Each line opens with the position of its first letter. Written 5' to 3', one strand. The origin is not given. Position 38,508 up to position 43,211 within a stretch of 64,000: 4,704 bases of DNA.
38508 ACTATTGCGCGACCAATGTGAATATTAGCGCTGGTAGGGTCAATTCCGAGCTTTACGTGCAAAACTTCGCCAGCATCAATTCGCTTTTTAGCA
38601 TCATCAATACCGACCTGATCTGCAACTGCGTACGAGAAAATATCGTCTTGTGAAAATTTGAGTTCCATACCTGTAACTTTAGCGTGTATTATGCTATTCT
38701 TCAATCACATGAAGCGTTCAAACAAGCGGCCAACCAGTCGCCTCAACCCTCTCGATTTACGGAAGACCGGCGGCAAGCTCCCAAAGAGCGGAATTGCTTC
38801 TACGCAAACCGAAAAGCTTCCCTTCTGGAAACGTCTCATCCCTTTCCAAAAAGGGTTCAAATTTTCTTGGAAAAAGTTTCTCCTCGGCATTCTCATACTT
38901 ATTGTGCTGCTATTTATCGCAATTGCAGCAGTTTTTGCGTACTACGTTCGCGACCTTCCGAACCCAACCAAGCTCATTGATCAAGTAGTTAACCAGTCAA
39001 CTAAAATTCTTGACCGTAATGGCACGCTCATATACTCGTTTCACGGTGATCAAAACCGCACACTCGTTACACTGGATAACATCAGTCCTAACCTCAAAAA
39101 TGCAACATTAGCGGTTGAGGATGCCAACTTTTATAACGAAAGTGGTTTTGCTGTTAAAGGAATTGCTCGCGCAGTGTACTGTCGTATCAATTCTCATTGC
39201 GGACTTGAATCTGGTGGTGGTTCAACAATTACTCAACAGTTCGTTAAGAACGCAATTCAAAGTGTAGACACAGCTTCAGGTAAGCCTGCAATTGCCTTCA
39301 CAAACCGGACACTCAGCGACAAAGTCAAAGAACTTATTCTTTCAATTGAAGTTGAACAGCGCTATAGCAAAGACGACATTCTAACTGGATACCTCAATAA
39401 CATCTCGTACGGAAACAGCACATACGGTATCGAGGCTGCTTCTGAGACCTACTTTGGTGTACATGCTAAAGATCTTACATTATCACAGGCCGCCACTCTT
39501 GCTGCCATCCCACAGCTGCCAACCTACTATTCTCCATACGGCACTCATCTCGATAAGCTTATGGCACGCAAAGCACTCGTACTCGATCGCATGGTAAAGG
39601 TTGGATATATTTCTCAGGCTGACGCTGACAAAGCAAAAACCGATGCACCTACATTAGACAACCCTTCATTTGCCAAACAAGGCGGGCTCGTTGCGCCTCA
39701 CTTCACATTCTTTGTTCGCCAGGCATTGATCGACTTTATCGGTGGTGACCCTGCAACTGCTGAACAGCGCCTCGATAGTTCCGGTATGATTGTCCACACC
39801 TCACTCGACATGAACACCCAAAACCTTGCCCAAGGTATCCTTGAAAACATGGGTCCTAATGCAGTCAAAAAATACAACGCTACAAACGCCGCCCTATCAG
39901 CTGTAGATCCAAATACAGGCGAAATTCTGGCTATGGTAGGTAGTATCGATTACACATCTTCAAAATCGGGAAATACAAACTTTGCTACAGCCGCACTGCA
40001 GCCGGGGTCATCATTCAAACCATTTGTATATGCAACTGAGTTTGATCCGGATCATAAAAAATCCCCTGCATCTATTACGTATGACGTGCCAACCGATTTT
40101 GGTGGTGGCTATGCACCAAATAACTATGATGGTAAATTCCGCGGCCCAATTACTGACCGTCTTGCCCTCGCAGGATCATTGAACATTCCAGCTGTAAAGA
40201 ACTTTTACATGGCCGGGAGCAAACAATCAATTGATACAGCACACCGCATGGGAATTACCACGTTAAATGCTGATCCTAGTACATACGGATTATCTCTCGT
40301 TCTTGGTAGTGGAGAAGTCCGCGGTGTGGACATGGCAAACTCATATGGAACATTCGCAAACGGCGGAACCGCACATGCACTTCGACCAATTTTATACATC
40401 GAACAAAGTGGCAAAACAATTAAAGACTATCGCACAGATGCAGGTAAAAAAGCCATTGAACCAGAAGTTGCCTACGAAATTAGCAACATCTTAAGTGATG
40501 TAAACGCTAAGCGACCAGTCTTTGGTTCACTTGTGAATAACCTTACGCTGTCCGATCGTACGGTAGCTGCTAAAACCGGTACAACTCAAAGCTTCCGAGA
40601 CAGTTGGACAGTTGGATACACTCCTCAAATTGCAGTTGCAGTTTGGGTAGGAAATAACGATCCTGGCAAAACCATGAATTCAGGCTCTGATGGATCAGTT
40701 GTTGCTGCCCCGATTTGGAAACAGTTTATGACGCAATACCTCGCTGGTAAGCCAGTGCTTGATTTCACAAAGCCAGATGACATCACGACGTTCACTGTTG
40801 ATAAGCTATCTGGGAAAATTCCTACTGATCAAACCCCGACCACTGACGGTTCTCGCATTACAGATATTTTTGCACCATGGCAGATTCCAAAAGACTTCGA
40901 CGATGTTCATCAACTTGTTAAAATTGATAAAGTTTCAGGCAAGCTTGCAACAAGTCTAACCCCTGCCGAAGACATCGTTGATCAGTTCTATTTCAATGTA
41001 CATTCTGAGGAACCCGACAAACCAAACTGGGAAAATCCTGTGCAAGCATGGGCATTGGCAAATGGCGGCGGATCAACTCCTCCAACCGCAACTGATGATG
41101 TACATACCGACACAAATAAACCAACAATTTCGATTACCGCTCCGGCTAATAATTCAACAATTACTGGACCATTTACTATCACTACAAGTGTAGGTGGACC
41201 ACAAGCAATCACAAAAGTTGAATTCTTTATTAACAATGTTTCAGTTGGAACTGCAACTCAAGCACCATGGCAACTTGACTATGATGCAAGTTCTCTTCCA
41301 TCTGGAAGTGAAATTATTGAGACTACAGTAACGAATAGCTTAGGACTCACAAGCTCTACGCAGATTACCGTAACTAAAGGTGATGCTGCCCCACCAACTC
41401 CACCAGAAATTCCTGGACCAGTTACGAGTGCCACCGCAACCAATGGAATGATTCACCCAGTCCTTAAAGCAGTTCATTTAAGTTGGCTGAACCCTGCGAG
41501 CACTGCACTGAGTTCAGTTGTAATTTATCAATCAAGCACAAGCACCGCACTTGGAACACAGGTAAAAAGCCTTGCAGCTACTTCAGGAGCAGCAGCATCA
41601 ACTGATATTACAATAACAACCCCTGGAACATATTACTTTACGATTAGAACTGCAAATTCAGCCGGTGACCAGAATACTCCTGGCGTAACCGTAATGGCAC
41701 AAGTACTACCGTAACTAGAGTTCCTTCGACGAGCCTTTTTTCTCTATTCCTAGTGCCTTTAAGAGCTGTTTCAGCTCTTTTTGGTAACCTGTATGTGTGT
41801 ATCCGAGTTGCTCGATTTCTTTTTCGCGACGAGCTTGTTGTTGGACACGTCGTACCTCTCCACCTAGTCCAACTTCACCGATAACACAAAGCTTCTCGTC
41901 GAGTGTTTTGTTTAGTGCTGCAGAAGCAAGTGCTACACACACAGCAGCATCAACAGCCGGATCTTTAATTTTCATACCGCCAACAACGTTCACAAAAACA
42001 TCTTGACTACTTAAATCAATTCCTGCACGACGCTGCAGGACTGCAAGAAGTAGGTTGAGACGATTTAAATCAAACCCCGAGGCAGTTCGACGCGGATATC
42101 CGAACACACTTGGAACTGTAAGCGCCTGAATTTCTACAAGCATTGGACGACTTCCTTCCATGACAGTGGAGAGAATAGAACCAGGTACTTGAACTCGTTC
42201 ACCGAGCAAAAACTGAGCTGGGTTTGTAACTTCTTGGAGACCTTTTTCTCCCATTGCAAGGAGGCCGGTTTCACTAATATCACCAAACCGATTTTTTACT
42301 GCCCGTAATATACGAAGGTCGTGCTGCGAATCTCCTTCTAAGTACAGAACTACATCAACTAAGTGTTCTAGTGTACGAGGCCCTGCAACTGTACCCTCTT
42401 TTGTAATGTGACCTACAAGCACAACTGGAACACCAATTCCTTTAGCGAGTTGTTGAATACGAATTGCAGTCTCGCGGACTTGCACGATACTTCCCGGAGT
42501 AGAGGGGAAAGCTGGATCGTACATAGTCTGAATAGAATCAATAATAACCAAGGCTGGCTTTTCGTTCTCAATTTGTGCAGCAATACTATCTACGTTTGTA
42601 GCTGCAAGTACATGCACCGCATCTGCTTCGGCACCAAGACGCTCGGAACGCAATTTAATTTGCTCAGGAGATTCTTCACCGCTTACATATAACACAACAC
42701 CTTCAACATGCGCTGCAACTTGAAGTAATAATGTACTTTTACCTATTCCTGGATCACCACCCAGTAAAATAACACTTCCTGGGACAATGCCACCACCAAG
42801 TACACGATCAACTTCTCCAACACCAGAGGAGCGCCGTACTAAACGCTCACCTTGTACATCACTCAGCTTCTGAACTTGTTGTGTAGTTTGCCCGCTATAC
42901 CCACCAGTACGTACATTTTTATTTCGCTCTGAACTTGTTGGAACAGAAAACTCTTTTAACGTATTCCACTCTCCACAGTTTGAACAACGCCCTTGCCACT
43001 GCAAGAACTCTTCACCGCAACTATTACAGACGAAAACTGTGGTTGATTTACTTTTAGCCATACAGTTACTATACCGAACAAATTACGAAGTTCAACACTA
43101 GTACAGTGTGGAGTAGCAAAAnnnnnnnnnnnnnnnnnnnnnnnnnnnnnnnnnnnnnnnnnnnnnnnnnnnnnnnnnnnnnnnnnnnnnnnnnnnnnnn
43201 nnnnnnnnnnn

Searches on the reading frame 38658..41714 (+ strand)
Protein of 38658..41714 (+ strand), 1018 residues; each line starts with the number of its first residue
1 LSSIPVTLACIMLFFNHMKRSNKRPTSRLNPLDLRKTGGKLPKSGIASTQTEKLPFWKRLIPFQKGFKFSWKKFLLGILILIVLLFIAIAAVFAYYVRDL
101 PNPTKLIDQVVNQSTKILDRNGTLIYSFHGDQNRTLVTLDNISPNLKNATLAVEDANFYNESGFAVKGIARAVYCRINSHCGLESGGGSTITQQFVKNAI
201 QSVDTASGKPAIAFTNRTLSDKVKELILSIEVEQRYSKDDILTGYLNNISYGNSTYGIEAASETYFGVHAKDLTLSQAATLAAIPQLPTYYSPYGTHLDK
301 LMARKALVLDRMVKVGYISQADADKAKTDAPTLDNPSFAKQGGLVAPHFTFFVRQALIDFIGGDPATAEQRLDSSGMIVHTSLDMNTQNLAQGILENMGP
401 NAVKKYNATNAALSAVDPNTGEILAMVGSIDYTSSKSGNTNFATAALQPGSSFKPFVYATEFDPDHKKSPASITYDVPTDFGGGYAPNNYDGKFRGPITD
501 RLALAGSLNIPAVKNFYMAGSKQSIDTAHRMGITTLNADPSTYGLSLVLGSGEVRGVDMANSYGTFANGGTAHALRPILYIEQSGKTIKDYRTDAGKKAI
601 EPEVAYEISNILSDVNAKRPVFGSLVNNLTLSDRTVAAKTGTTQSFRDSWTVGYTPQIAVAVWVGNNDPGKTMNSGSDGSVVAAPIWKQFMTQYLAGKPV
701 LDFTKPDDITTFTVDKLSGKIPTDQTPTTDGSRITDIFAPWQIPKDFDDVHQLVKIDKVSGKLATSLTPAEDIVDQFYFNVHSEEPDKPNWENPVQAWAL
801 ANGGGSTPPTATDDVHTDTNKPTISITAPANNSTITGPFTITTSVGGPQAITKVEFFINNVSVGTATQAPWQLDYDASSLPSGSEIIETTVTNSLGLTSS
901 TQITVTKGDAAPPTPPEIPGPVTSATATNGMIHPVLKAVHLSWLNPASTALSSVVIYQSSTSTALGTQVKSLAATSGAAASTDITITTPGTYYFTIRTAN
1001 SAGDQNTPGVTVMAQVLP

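Call 27: search_protein_families(library=pfam, proteins=[window:38658-41714:+], max_evalue=0.00001)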
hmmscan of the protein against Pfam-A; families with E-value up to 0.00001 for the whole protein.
window:38658-41714:+ (1018 aa): 3 families
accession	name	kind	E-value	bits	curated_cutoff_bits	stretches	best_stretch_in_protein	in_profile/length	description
PF00912.28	Transgly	-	1.7e-54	184.4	27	1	122-312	2-177/178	Transglycosylase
PF00905.27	Transpeptidase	-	4.5e-19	69.2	22.1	1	415-691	5-298/299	Penicillin binding protein transpeptidase domain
PF17957.7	Big_7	-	9.5e-16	58.6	24.1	1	822-885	1-66/70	Bacterial Ig domain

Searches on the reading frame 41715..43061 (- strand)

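Call 27: search_protein_families(library=pfam, proteins=[window:41715-43061:-], max_evalue=0.00001)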
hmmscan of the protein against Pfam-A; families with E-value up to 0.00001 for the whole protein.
window:41715-43061:- (448 aa): 4 families
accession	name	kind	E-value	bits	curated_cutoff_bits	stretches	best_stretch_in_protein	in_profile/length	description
PF13481.12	AAA_25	-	2.9e-16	60.1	27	1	88-223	25-194/195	AAA domain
PF06745.19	ATPase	-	5.7e-12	45.9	26.6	1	79-149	3-77/231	KaiC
PF18073.7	Zn_ribbon_LapB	-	2.9e-10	40.1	25.7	1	10-37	1-28/28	Rubredoxin metal binding domain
PF03796.21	DnaB_C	-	3.8e-08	33.5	27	0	79-138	4-66/255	DnaB-like helicase C terminal domain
